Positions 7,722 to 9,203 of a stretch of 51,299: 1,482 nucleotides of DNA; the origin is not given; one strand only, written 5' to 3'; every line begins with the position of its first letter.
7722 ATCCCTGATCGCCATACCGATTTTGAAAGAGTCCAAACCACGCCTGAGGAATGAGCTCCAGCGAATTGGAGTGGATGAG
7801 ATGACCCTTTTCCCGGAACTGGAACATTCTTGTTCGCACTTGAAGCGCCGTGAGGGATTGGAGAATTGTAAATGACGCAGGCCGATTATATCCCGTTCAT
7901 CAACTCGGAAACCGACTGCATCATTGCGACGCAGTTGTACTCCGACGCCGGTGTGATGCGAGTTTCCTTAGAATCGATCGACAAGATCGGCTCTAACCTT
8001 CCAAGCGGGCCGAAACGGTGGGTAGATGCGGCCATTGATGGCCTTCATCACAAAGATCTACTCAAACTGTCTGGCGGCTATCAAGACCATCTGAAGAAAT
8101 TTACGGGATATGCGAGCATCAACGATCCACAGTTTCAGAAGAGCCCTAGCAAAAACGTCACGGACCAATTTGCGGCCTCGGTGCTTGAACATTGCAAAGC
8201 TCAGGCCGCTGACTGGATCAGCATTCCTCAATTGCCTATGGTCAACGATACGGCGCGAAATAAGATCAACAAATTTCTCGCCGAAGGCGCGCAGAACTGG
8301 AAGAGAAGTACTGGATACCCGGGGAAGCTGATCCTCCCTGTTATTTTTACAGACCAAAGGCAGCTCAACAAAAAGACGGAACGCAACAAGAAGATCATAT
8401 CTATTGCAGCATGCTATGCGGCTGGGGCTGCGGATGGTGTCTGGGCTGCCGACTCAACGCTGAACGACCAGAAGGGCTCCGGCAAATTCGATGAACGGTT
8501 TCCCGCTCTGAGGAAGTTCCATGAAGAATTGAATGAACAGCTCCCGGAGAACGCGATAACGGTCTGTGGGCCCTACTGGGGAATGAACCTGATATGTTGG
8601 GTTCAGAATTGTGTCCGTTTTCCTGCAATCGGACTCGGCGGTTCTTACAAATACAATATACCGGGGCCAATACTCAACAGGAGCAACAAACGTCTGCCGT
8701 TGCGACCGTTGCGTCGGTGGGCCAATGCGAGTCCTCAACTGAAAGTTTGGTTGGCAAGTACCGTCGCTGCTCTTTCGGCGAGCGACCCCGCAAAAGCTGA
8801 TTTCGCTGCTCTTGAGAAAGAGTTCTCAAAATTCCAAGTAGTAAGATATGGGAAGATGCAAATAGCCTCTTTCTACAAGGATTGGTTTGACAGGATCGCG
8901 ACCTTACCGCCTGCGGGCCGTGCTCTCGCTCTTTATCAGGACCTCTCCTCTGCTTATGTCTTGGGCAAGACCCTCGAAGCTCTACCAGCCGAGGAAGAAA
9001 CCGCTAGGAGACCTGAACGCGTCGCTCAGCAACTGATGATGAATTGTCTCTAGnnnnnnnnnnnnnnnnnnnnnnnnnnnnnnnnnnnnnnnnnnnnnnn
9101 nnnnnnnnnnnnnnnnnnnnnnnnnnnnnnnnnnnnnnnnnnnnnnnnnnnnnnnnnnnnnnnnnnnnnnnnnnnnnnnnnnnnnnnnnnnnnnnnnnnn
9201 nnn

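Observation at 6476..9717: Uncharacterised FRG-domain three-gene cassette with a convergent PD-(D/E)xK-like nuclease in a defence-island context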

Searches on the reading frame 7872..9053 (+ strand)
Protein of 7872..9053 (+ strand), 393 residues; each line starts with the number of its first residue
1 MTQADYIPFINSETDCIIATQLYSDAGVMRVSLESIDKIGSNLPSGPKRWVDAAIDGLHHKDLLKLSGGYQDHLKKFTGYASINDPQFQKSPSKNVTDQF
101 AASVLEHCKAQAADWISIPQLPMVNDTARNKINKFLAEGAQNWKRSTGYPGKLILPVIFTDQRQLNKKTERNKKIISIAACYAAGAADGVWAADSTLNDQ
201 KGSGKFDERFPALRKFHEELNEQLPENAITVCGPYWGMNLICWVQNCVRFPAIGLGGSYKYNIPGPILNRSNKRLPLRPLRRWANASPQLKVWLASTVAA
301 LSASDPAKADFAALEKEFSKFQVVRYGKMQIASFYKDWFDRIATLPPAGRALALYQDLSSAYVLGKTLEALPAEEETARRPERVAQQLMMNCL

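Call 4: search_protein_families(library=pfam, proteins=[window:7872-9053:+], max_evalue=0.1)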
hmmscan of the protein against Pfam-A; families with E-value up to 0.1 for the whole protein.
window:7872-9053:+ (393 aa): 0 families

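Call 5: search_protein_families(library=padloc, proteins=[window:7872-9053:+], max_evalue=0.1)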
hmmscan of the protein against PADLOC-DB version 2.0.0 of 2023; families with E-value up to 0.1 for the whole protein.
window:7872-9053:+ (393 aa): 1 family
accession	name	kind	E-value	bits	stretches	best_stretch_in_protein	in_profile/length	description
PDLC04413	PDC-M10A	-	0.031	11.9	1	95-138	69-111/157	-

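Call 6: search_protein_families(library=ncbifam, proteins=[window:7872-9053:+], max_evalue=0.1)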
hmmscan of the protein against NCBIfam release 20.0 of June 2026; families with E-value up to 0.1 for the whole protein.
window:7872-9053:+ (393 aa): 0 families

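Call 8: search_protein_families(library=phrogs, proteins=[window:7872-9053:+], max_evalue=0.1)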
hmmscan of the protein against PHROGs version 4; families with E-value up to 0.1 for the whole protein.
window:7872-9053:+ (393 aa): 0 families

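Call 10: find_homologous_proteins(query=window:7872-9053:+)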
Query window:7872-9053:+ (393 aa): 393 proteins with E <= 0.001 among 7984 candidates; the best 120 are listed.
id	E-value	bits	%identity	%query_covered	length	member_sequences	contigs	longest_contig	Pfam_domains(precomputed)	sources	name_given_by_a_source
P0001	8.4e-268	906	100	100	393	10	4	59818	-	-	-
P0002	3.8e-187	640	69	100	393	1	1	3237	-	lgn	-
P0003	4.2e-185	633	70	100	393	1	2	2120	-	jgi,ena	-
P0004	2.8e-184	631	71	100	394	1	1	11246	-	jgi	jgi:hypothetical protein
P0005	5.2e-184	630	69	100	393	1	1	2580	-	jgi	jgi:hypothetical protein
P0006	1.4e-183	628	71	100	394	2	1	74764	-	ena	-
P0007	2.8e-181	621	69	99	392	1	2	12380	-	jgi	jgi:hypothetical protein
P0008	4.4e-181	620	69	100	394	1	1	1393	-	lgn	-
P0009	2.6e-180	617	68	100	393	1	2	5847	-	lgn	-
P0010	1.8e-179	615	68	99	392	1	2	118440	-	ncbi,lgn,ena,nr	ncbi:MAG TPA: hypothetical protein VJN21_01900 [Candidatus Acidoferrales bacterium]|nr:hypothetical 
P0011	9.0e-178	609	66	100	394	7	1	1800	-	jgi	jgi:hypothetical protein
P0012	1.3e-177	609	66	100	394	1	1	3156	-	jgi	jgi:hypothetical protein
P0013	1.5e-177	608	67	100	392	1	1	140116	-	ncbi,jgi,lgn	jgi:hypothetical protein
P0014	9.2e-177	606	68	99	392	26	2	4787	-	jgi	jgi:hypothetical protein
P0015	1.7e-176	605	68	100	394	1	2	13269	-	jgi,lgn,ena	jgi:hypothetical protein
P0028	3.4e-152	525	58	99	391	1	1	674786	-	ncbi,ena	-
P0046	1.3e-138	480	54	99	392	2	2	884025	-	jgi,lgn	jgi:hypothetical protein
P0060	4.2e-123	429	50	99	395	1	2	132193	-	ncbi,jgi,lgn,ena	-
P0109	5.3e-111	389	46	99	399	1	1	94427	-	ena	-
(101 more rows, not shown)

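Call 12: find_related_loci(query=window:7872-9053:+, collection=genome_contigs, flank=6000)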
Query window:7872-9053:+ (393 aa) in genome_contigs; peptide patterns used: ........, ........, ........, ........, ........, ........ (x = any residue, [..] = any of these).
53 stretches matched a pattern, but none encodes a relative of the query by tblastn (E <= 1e-3).

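Call 14: find_encoding_contigs(protein=P0010, flank=7000, max_places=3)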
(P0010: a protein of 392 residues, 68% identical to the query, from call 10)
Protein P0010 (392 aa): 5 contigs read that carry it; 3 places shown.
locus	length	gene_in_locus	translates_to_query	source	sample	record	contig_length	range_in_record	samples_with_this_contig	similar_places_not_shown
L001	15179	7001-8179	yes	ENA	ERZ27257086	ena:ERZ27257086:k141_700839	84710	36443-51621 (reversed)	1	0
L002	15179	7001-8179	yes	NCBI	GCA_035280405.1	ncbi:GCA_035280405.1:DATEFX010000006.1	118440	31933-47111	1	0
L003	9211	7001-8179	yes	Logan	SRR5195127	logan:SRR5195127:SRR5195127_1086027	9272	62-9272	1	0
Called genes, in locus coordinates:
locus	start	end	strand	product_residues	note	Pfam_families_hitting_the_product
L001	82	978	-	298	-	PF16793:RepB_primase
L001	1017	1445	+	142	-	PF12681:Glyoxalase_2 (weak), PF00903:Glyoxalase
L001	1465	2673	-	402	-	PF08401:ArdcN, PF00437:T2SSE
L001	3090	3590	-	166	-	PF00149:Metallophos (weak), PF12850:Metallophos_2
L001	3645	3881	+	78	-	PF13551:HTH_29 (weak), PF13384:HTH_23 (weak), PF12728:HTH_17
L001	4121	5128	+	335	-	PF13776:DUF4172, PF02661:Fic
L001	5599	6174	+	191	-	-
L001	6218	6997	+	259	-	PF08867:FRG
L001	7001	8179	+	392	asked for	-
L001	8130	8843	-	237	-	-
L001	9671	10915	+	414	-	PF04542:Sigma70_r2, PF08281:Sigma70_r4_2, PF20239:DUF6596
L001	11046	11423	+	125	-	PF03795:YCII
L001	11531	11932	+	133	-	PF03795:YCII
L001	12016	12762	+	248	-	-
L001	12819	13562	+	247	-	-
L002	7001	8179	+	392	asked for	-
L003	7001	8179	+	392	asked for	-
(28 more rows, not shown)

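Call 15: find_encoding_contigs(protein=P0028, flank=7000, max_places=3)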
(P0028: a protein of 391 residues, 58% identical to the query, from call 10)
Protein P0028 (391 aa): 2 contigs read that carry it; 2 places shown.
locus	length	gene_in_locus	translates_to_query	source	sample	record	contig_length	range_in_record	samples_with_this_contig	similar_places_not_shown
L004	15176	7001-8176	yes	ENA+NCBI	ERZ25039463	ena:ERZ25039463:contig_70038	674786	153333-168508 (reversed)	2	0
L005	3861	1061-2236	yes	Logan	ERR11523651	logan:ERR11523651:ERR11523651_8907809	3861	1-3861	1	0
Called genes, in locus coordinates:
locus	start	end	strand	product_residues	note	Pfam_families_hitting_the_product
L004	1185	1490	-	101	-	-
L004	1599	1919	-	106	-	-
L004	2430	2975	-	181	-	PF00561:Abhydrolase_1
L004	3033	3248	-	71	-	-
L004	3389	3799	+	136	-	PF07883:Cupin_2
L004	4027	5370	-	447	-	PF10282:Lactonase (faint), PF27112:YrzR_Zn_ribbon (faint)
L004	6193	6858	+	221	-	PF08867:FRG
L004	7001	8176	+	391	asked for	-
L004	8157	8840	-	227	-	-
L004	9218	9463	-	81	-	-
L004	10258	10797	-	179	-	-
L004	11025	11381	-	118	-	-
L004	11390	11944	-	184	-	PF04542:Sigma70_r2, PF08281:Sigma70_r4_2, PF04545:Sigma70_r4 (weak)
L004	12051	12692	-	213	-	PF00486:Trans_reg_C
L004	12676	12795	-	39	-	-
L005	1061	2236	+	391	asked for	-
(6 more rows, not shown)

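Call 16: find_related_loci(query=A1, collection=genome_contigs, flank=6000)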
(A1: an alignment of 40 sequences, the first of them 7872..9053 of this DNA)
Query A1 (393 aa) in genome_contigs; peptide patterns used: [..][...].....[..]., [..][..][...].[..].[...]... (x = any residue, [..] = any of these).
114 stretches matched a pattern; 65 encode a relative of the query (tblastn E <= 1e-3); 63 distinct loci.
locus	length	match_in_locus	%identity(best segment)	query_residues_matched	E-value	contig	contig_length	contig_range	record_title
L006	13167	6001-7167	70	5-393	0e+0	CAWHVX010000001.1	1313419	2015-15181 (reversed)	MAG: uncultured Acidobacteriota bacterium isolate MFD04463.bin.2.185 genome assembly, contig: contig_22899, whole genome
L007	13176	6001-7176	67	1-393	0e+0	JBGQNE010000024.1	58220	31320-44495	MAG: Terriglobia bacterium isolate OBJ2_061818_130_55 k141_295574_length_58220_cov_12.0000, whole genome shotgun sequenc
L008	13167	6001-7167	68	5-393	0e+0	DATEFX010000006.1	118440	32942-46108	MAG TPA_asm: Candidatus Acidiferrales bacterium isolate SMAG_U8770 k141_1394840, whole genome shotgun sequence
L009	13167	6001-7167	58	5-393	3e-159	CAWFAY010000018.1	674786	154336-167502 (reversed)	MAG: uncultured Acidobacteriaceae bacterium isolate MFD00822.bin.2.91 genome assembly, contig: contig_70038, whole genom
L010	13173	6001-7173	59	1-393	1e-157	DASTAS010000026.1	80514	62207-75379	MAG TPA_asm: Candidatus Angelobacter sp. isolate SMAG_U743 k141_1613903, whole genome shotgun sequence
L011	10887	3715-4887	47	4-393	2e-124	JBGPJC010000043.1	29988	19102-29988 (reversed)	MAG: Terriglobia bacterium isolate OBJ_0618_7090110_319 k141_9568925_length_29988_cov_31.8236, whole genome shotgun sequ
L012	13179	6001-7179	53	1-393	9e-142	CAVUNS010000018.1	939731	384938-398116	MAG: Candidatus Acidoferrales bacterium isolate MFD02579.bin.2.15 genome assembly, contig: contig_9828, whole genome sho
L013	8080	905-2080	48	2-393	2e-121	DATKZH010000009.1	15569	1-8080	MAG TPA_asm: Thermoguttaceae bacterium isolate SMAG_U14240 k141_3651473, whole genome shotgun sequence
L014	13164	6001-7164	47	2-393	8e-119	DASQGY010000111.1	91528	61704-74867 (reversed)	MAG TPA_asm: Bryobacteraceae bacterium isolate SMAG_U11819 k141_636501, whole genome shotgun sequence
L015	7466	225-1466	44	4-393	4e-114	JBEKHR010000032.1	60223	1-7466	MAG: Terriglobia bacterium isolate SPRUCE 281 SPRUCE_281_32, whole genome shotgun sequence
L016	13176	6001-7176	46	6-393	1e-111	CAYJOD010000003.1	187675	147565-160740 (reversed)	MAG TPA_asm: uncultured Candidatus Binatia bacterium isolate ERP124720_co1_58 genome assembly, contig: NODE_83_length_18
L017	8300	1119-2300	43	1-393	1e-109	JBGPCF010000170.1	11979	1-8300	MAG: Terriglobia bacterium isolate OBJ_0618_050_56 k141_1703802_length_11979_cov_98.5657, whole genome shotgun sequence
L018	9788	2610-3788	44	6-393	2e-108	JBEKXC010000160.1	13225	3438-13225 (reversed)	MAG: Terriglobales bacterium isolate SPRUCE 642 SPRUCE_642_160, whole genome shotgun sequence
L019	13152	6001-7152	46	5-393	1e-107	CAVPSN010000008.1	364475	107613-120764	MAG: Bryobacterales bacterium isolate MFD00031.bin.2.181 genome assembly, contig: contig_3104, whole genome shotgun sequ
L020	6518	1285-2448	45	4-393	5e-107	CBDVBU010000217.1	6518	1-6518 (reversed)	MAG TPA_asm: uncultured Phycisphaerae bacterium isolate SRR22302362_metabat2_72 genome assembly, contig: ERZ25746724.773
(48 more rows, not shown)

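Call 24: search_solved_structures(query=A1, max_evalue=10, show_alignments=2)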
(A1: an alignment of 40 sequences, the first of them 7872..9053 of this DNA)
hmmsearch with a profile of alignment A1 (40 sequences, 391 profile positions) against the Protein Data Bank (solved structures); distinct sequences matched with E-value up to 10: 4.
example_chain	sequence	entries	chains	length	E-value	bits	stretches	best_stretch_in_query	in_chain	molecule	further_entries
2hpv_A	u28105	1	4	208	0.09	15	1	204-271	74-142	FMN-dependent NADH-azoreductase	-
1rfb_A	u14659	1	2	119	0.25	13.6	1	308-363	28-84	INTERFERON-GAMMA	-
1d9c_A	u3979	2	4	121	0.25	13.6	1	308-363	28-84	INTERFERON-GAMMA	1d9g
8vsj_C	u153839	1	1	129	0.68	12.2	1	289-358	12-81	Superantigen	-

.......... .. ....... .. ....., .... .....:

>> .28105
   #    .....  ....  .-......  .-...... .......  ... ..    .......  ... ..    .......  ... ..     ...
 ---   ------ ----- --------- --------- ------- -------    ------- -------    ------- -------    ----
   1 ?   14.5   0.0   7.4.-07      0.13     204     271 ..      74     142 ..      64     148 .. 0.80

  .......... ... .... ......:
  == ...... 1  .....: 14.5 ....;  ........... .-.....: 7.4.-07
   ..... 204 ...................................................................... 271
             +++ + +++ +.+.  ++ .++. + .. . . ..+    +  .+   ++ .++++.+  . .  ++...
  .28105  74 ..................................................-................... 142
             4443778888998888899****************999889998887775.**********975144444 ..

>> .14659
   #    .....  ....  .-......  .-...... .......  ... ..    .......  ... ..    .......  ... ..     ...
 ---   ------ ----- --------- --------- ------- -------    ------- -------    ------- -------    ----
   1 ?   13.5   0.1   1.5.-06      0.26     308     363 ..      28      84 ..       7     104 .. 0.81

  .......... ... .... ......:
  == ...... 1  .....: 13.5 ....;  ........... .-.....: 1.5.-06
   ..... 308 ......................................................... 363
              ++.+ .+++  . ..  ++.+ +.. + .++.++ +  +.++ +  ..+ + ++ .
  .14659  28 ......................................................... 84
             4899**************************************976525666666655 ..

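Call 32: predict_structure(alignment_id=A1)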
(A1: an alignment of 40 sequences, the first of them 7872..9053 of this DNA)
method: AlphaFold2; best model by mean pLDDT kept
length: 393 residues; sequences in the alignment: 40
mean_pLDDT: 93.1   pTM: 0.91
mean pLDDT of the five models: 93.1, 92.7, 92.4, 90.8, 90.4
residues with pLDDT >= 90: 331; 70-90: 51; 50-70: 11; < 50: 0
segments of 3 or more residues with pLDDT < 50: none
pLDDT, mean of each block of 10 residues (from residue 1): 87 94 96 94 94 94 90 96 94 98 98 98 92 98 98 97 91 97 98 91 66 94 97 93 95 84 84 89 93 97 94 95 90 94 94 97 96 91 92 85
secondary structure, 60 per line:
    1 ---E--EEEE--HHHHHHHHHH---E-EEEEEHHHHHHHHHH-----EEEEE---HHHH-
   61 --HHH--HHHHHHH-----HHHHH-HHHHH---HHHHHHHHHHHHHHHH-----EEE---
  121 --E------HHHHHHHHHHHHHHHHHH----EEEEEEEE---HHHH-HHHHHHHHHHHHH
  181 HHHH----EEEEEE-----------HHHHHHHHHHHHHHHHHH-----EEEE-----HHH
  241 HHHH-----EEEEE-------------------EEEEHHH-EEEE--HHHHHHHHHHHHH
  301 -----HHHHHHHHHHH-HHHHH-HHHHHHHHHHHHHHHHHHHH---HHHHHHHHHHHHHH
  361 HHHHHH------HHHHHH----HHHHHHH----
elements in order: E7-10 H13-22 E28-32 H33-42 E48-52 H56-59 H68-74 H80-84 H86-90 H94-109 E115-117 H130-147 E152-159 H163-166 H168-184 E189-194 H206-223 E229-232 H238-244 E250-254 E274-277 E282-285 H288-300 H306-316 H318-322 H324-343 H347-366 H373-378 H383-389

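Call 35: fold_search(model_id=the predicted structure, library=pdb)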
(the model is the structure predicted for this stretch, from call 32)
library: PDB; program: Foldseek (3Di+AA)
matches with E <= 10: 1668; with E <= 0.001: 10
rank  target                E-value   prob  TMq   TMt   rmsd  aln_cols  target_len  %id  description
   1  2pot                  1.2e-05  1.00  0.48  0.53   6.6       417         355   10  tRNA guanine transglycosylase (TGT) E235Q mutant in complex with guanine (released 2007-10-30)
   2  6rkq                  4.7e-05  1.00  0.52  0.54   7.3       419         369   12  Crystal Structure of TGT in complex with N2-methyl-8-(prop-1-yn-1-yl)-3H,7H,8H-imidazo[4,5-g]quinazoline-2,6-diamine (released 2020-06-03)
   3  7puk_A                1.7e-04  1.00  0.34  0.32  17.2       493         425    8  Crystal structure of Endoglycosidase E GH18 domain from Enterococcus faecalis in complex with Man5 product (released 2022-03-16)
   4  3eol_A                2.8e-04  1.00  0.35  0.37  12.5       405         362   12  2.0A crystal structure of isocitrate lyase from Brucella melitensis (P43212) (released 2008-10-21)
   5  7owz_A                4.9e-04  1.00  0.43  0.44   8.0       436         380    8  Heterodimeric murine tRNA-guanine transglycosylase in complex with queuine and in the presence of Anderson-Evans type  (released 2022-07-13)
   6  3ndo_A                6.0e-04  1.00  0.39  0.63   5.5       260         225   11  Crystal structure of deoxyribose phosphate aldolase from mycobacterium smegmatis (released 2010-07-21)
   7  3bg5_C                6.3e-04  1.00  0.37  0.16  15.6       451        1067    9  Crystal Structure of Staphylococcus Aureus Pyruvate Carboxylase (released 2008-02-26)
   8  1tim_A                7.0e-04  1.00  0.35  0.52   7.1       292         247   13  STRUCTURE OF TRIOSE PHOSPHATE ISOMERASE FROM CHICKEN MUSCLE (released 1976-10-15)
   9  3m0k                  7.4e-04  1.00  0.37  0.49   5.0       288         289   11  Structure of oxaloacetate acetylhydrolase in complex with the product oxalate (released 2010-06-16)
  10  2ash_B                8.2e-04  1.00  0.49  0.53   7.0       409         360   10  Crystal structure of Queuine tRNA-ribosyltransferase (EC 2.4.2.29) (tRNA-guanine (tm1561) from THERMOTOGA MARITIMA at  (released 2005-09-06)
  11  8ya6                  1.4e-03  0.99  0.30  0.32   9.8       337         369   10  endo-1,3-fucanase Fun168A (released 2024-02-28)
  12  3lye                  1.5e-03  1.00  0.38  0.50   4.7       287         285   10  Crystal structure of oxaloacetate acetylhydrolase (released 2010-06-16)
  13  8s4p_E                1.5e-03  1.00  0.39  0.38   7.4       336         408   10  Crystal structure of an Ene-reductase from Penicillium steckii (released 2025-03-05)
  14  3tfx_B                1.5e-03  1.00  0.30  0.47   9.4       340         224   13  Crystal structure of Orotidine 5'-phosphate decarboxylase from Lactobacillus acidophilus (released 2011-09-28)
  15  8gk8_D                1.5e-03  0.99  0.34  0.17  14.8       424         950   10  R21A Staphylococcus aureus pyruvate carboxylase (released 2023-08-30)
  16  7ui4                  1.5e-03  0.99  0.33  0.32  12.7       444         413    9  Crystal structure of the DNA preQ0 insertase DpdA (released 2023-02-22)
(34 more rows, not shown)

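Call 46: fold_search(model_id=the predicted structure, library=viral)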
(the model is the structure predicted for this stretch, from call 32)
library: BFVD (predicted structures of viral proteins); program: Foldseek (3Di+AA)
matches with E <= 10: 448; with E <= 0.001: 3
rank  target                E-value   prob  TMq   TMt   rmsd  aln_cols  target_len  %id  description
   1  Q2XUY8                2.7e-04  1.00  0.35  0.37   7.2       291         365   11  (no name in the UniProt tables at hand)
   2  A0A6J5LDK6            7.2e-04  0.98  0.26  0.21  17.3       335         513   10  Radical SAM [uncultured Caudovirales phage]
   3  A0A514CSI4            7.2e-04  0.98  0.33  0.29  15.1       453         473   12  tRNA guanine transglycosylase [Achromobacter phage Motura]
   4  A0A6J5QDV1            1.2e-03  1.00  0.41  0.48  10.1       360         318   10  Uncharacterized protein [uncultured Caudovirales phage]
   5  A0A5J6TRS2            2.2e-03  1.00  0.41  0.42   9.6       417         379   10  Uncharacterized protein [Gordonia phage Powerball]
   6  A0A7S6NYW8            2.9e-03  1.00  0.33  0.47   7.0       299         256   11  (no name in the UniProt tables at hand)
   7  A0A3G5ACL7            3.8e-03  1.00  0.36  0.31  12.7       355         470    8  Carbohydrate binding domain-containing protein [Hyperionvirus sp.]
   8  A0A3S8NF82            4.0e-03  0.99  0.36  0.45  15.2       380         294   12  Putative queuine tRNA-ribosyltransferase [Sulfolobales Beppu rod-shaped virus 1]
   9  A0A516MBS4            4.0e-03  0.98  0.34  0.42  11.0       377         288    8  (no name in the UniProt tables at hand)
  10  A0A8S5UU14            4.5e-03  1.00  0.40  0.40   5.3       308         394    9  Uncharacterized protein [Siphoviridae sp. ctpyK9]
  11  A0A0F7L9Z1            4.5e-03  1.00  0.33  0.27   7.2       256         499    8  Uncharacterized protein [uncultured marine virus]
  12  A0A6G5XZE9            5.8e-03  0.51  0.24  0.22  22.1       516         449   10  (no name in the UniProt tables at hand)
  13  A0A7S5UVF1            6.8e-03  0.97  0.36  0.34  12.7       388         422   10  (no name in the UniProt tables at hand)
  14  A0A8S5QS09            6.8e-03  0.90  0.30  0.23  11.1       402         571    7  7-cyano-7-deazaguanine synthase [Myoviridae sp. ctgXL3]
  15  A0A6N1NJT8            8.3e-03  1.00  0.36  0.37   5.7       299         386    8  Uncharacterized protein [Tupanvirus deep ocean]
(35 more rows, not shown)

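Call 51: find_encoding_contigs(protein=P0046, flank=10000, max_places=2)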
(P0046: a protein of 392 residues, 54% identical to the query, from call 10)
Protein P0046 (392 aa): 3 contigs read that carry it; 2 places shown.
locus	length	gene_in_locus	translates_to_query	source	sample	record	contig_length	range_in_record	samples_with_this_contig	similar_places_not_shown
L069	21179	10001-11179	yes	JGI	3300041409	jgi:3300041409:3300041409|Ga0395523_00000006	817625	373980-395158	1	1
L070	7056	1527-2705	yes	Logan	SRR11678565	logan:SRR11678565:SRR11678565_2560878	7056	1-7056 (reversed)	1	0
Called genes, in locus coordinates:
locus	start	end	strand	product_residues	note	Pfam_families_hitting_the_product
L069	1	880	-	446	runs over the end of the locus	PF00709:Adenylsucc_synt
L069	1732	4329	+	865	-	-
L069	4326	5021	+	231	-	-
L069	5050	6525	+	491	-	PF21167:DUF6851, PF22778:VCPO_2nd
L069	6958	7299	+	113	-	-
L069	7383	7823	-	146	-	-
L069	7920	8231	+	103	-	-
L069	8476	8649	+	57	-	-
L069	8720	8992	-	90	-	PF12587:DUF3761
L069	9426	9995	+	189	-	PF08867:FRG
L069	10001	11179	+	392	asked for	-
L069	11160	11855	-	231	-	-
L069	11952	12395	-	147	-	-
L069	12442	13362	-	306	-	-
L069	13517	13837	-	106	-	-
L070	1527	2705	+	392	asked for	-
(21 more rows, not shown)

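Call 52: find_encoding_contigs(protein=P0060, flank=10000, max_places=2)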
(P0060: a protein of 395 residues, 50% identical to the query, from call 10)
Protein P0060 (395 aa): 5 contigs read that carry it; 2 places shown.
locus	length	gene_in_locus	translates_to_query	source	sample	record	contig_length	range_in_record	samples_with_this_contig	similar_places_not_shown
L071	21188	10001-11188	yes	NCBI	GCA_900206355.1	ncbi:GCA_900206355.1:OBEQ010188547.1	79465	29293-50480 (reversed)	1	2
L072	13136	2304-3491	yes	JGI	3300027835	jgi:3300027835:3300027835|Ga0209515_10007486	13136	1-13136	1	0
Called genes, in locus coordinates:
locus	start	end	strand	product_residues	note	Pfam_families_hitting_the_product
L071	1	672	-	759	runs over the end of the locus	PF05343:Peptidase_M42, PF04389:Peptidase_M28 (faint), PF05343:Peptidase_M42, PF01546:Peptidase_M20 (weak)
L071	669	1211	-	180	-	PF12867:DinB_2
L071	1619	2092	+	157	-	-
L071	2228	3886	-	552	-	-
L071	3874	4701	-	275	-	PF00005:ABC_tran, PF13304:AAA_21 (faint)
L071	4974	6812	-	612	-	PF00512:HisKA, PF02518:HATPase_c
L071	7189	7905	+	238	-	-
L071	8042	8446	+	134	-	PF05973:Gp49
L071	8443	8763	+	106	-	PF13560:HTH_31, PF01381:HTH_3, PF12844:HTH_19 (weak)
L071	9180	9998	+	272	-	PF08867:FRG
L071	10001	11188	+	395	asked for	-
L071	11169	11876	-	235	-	-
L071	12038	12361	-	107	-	-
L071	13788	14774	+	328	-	PF08240:ADH_N, PF16912:Glu_dehyd_C (weak), PF00107:ADH_zinc_N, PF13602:ADH_zinc_N_2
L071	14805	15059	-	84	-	PF18899:DUF5655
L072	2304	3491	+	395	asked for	-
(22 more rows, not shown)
